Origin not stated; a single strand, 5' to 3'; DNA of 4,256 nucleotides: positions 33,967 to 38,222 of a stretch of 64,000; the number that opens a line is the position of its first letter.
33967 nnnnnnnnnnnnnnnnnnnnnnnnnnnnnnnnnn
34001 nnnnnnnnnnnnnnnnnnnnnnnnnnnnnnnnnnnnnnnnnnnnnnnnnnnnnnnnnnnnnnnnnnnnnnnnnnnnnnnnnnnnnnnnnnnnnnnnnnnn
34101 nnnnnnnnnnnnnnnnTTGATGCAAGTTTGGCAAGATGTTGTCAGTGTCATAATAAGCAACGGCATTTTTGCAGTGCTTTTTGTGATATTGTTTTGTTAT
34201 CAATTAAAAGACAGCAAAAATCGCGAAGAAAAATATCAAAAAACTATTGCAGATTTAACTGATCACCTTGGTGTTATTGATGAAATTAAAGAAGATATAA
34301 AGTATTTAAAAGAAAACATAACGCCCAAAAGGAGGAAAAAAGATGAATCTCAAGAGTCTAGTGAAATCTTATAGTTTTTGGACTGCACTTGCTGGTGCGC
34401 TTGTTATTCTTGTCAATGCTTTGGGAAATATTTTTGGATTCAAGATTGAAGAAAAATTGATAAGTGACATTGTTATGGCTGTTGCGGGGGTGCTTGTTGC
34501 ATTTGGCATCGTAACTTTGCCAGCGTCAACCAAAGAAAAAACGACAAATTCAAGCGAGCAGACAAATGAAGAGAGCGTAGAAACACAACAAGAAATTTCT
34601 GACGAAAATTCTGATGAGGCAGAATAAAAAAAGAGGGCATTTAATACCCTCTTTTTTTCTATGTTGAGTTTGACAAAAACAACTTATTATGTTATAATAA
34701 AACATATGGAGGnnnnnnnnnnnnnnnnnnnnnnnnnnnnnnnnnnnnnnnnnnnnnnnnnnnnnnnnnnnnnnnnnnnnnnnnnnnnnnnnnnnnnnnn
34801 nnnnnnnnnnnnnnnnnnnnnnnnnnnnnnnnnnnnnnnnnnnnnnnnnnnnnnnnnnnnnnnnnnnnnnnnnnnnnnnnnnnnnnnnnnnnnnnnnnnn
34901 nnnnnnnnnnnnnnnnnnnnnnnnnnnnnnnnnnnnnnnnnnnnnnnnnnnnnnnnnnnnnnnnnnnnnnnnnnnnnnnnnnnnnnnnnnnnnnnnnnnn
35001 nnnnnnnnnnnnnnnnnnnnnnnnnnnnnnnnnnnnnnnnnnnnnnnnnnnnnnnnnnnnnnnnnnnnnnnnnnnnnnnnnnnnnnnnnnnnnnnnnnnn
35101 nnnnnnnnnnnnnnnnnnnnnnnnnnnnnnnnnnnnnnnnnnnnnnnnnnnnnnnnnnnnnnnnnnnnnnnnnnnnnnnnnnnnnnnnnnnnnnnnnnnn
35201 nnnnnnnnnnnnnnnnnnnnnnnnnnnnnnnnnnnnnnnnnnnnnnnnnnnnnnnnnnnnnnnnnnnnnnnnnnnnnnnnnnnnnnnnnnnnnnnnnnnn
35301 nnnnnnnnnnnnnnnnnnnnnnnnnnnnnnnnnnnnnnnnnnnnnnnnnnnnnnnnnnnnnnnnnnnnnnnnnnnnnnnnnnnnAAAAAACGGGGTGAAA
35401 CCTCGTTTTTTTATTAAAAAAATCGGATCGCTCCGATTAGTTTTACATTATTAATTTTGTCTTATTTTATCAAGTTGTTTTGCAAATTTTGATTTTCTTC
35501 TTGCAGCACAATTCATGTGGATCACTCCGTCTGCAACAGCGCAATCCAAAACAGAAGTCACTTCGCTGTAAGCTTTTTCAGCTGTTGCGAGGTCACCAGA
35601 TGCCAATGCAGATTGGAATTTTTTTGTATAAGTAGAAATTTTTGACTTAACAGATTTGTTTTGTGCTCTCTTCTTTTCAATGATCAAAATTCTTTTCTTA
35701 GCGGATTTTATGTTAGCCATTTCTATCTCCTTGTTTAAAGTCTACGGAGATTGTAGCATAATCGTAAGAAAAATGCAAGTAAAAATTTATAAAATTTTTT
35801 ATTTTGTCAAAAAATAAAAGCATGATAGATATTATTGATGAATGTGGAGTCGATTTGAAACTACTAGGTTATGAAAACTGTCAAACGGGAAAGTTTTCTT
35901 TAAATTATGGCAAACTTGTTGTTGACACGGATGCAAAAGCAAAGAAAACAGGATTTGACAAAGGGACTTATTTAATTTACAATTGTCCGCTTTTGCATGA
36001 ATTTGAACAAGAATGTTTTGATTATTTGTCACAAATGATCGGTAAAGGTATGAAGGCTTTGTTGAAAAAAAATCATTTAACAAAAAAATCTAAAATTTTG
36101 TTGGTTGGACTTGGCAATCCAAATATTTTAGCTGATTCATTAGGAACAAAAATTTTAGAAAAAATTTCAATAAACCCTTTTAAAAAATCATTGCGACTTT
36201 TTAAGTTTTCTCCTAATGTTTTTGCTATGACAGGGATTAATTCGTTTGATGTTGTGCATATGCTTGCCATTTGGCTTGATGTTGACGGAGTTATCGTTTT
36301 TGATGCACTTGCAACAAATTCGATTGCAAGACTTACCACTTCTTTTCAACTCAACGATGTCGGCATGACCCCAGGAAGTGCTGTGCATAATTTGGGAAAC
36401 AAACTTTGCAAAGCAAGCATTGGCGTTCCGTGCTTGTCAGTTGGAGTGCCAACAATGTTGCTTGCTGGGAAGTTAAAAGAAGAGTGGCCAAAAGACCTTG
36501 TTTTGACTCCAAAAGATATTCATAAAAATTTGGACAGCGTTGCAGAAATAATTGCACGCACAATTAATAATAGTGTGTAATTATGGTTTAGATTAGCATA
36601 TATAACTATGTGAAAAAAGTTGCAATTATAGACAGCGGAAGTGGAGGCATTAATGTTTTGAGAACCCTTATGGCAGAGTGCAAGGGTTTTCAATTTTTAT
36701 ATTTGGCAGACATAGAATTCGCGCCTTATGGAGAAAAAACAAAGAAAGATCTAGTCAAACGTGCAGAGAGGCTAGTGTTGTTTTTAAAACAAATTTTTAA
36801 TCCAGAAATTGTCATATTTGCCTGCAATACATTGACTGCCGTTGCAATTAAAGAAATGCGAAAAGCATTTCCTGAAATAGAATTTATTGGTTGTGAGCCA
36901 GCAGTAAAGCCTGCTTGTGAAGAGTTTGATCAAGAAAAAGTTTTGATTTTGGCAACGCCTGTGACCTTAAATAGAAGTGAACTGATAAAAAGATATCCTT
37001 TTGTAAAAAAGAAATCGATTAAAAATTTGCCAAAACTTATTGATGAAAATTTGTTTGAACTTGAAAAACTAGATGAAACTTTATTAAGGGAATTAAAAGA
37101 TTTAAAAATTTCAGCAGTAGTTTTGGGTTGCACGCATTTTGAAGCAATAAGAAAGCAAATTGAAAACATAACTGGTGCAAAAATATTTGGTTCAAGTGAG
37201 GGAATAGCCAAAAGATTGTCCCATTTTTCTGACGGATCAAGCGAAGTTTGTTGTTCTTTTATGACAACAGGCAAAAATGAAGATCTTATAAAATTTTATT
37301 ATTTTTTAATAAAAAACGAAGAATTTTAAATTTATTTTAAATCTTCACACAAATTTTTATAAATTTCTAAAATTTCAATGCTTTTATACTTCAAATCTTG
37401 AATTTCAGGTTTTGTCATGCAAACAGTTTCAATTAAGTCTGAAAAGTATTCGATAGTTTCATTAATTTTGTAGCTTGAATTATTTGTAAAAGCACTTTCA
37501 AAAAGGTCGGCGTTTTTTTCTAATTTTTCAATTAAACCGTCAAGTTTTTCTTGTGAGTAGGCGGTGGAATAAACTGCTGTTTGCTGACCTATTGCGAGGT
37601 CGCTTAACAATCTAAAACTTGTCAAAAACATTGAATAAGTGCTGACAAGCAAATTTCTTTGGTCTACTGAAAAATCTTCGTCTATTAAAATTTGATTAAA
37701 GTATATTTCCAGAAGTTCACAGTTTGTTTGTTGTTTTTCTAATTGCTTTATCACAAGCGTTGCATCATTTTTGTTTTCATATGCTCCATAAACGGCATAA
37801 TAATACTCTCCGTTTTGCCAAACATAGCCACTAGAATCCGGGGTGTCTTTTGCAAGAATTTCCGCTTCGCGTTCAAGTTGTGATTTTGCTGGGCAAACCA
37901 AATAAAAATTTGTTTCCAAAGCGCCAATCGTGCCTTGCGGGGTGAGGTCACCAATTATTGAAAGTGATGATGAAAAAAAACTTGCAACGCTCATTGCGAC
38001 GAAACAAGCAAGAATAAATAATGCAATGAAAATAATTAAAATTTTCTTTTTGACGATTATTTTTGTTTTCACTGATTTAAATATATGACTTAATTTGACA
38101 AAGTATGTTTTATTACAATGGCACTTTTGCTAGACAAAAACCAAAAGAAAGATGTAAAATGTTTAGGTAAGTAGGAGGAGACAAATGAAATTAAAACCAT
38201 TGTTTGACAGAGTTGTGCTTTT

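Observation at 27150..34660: Compact phage head/nozzle module with no large terminase, integrase, regulators, tail fibre or lysin, wedged between housekeeping operons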

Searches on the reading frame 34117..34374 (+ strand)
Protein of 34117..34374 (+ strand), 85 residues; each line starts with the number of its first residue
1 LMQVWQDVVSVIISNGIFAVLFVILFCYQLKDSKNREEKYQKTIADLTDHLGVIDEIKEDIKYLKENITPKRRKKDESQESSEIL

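Call 4: search_protein_families(library=pfam, proteins=[window:34117-34374:+], max_evalue=0.1)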
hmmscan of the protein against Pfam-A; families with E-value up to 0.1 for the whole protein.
window:34117-34374:+ (85 aa): 3 families
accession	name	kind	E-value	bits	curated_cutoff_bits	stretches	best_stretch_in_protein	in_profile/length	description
PF10960.13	Holin_BhlA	-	3.4e-16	59.4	22.6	1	6-65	3-69/70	BhlA holin family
PF23828.1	DUF7198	-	0.021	14.7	27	1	8-69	3-62/236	Family of unknown function (DUF7198)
PF08294.17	TIM21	-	0.072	13.4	24.1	1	8-76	12-81/145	TIM21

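Call 5: search_protein_families(library=phrogs, proteins=[window:34117-34374:+], max_evalue=0.1)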
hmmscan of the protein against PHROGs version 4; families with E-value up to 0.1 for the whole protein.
window:34117-34374:+ (85 aa): 7 families
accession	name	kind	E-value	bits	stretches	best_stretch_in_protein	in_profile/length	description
phrog_2429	-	moron, auxiliary metabolic gene and host takeover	1e-13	52.3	1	6-70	3-79/82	involved in bacteriocin production or immunity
phrog_1625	-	moron, auxiliary metabolic gene and host takeover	0.00026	22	1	7-44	5-42/110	involved in bacteriocin production or immunity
phrog_1116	-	unknown function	0.0032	18.1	1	15-77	14-74/246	-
phrog_20468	-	unknown function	0.039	14.9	1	24-75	81-129/192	-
phrog_3045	-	moron, auxiliary metabolic gene and host takeover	0.076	14.1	1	4-51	35-79/91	membrane protein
phrog_37432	-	other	0.084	13.8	0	17-44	4-32/45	transglycosylase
phrog_16854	-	unknown function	0.094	14.2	0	35-69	66-100/123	-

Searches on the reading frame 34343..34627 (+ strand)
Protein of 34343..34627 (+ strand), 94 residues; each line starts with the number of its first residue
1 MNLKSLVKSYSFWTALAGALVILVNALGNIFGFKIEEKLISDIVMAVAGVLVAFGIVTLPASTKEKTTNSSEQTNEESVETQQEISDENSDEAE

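Call 7: search_protein_families(library=pfam, proteins=[window:34343-34627:+], max_evalue=0.01)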
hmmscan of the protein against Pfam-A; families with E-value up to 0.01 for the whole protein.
window:34343-34627:+ (94 aa): 3 families
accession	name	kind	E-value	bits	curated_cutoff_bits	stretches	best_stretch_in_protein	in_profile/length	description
PF04531.18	Phage_holin_1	-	2.5e-06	28.4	22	1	2-61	2-65/82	Bacteriophage holin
PF23809.1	Phage_holin_9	-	0.0076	16.5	27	1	5-73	63-127/130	Bacteriophage holin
PF25612.1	DUF7940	-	0.0092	17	27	0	4-57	7-57/63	Family of unknown function (DUF7940)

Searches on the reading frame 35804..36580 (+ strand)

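Call 7: search_protein_families(library=pfam, proteins=[window:35804-36580:+], max_evalue=0.01)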
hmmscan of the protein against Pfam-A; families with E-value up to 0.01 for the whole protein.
window:35804-36580:+ (258 aa): 1 family
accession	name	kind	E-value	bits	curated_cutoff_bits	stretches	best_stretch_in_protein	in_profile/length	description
PF03418.19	Peptidase_A25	-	5.4e-32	111.5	27.8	1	39-222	40-232/353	Germination protease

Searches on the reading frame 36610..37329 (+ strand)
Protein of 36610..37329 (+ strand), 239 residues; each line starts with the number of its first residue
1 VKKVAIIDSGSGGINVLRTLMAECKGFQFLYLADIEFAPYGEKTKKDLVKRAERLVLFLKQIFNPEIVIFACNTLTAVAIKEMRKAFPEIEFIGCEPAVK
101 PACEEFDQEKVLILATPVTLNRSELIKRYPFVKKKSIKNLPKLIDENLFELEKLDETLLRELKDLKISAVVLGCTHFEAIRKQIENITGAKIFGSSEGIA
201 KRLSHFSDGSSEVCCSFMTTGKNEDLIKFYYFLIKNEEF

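Call 7: search_protein_families(library=pfam, proteins=[window:36610-37329:+], max_evalue=0.01)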
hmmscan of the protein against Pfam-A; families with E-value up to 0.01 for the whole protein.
window:36610-37329:+ (239 aa): 1 family
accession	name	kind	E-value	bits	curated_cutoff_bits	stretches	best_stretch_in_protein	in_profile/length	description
PF01177.27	Asp_Glu_race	-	4.5e-09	36.8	31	1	30-191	31-199/211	Asp/Glu/Hydantoin racemase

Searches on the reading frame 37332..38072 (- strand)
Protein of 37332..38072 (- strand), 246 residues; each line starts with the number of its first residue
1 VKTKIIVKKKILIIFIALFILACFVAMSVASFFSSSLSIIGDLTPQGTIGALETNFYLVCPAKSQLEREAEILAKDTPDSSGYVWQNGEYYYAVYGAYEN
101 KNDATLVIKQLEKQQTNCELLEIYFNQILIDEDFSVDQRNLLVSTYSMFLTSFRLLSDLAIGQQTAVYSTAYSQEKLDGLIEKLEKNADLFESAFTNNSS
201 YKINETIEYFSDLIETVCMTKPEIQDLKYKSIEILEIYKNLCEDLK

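Call 7: search_protein_families(library=pfam, proteins=[window:37332-38072:-], max_evalue=0.01)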
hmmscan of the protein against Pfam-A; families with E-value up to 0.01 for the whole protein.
window:37332-38072:- (246 aa): 1 family
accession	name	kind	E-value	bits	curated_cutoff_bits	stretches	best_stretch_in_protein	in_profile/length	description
PF05036.18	SPOR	-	0.0066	17.2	21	0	63-119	15-73/76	SPOR domain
